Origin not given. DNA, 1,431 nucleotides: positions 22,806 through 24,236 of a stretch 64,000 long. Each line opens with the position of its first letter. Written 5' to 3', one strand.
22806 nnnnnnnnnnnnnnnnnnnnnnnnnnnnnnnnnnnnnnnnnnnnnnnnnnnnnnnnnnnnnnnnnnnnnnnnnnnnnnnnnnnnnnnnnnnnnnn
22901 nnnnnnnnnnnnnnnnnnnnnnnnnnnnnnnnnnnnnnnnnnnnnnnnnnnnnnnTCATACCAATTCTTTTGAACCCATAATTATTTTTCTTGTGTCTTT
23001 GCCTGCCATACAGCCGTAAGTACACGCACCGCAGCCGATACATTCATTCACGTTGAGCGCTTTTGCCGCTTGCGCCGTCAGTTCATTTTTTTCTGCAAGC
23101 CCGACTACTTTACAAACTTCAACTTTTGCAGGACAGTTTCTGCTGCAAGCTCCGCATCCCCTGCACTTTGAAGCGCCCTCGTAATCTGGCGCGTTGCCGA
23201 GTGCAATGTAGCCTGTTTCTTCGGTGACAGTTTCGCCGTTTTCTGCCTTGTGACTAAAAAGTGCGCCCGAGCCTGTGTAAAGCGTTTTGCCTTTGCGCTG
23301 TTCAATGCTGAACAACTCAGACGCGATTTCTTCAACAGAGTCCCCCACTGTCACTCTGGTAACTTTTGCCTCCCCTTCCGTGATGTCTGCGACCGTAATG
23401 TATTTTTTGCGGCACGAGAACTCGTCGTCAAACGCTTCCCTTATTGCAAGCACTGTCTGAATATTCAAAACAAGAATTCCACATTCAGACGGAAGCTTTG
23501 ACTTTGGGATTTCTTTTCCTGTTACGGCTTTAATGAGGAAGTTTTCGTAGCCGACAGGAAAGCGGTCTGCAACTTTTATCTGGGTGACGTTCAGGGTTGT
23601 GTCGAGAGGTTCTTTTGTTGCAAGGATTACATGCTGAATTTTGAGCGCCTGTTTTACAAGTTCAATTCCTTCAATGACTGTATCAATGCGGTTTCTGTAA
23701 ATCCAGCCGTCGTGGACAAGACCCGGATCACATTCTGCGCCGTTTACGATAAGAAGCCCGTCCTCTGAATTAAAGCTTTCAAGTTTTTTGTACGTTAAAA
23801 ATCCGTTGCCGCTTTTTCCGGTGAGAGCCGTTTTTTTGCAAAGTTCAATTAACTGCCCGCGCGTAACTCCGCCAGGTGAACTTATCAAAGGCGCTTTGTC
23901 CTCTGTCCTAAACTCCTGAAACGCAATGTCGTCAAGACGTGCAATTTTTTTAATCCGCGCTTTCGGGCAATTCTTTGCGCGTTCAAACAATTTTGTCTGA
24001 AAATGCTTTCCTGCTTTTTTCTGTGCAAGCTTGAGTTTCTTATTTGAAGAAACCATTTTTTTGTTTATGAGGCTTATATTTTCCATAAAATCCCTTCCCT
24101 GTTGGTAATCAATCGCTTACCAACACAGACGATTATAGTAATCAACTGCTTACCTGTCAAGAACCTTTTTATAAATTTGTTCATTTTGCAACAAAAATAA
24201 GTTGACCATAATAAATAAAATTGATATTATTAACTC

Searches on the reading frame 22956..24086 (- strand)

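Call 7: search_protein_families(library=pfam, proteins=[window:22956-24086:-])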
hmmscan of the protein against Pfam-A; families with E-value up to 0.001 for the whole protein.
window:22956-24086:- (376 aa): 6 families
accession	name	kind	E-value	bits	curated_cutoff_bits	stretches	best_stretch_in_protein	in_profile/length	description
PF01512.22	Complex1_51K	-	1.4e-26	93.7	31.2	1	84-216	2-149/150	Nuo51 FMN-binding domain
PF13183.11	Fer4_8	-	3e-08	34.5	27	1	295-322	37-68/68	4Fe-4S dicluster domain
PF13237.11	Fer4_10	-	1.2e-06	28.8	25.5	1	305-359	6-52/53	4Fe-4S dicluster domain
PF12797.12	Fer4_2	-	1.3e-06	28.5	24.5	0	305-320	7-22/22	4Fe-4S binding domain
PF13187.11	Fer4_9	-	5.5e-06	26.8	27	1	307-361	1-49/52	4Fe-4S dicluster domain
PF12838.12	Fer4_7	-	4.7e-05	24.2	27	1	307-362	1-51/52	4Fe-4S dicluster domain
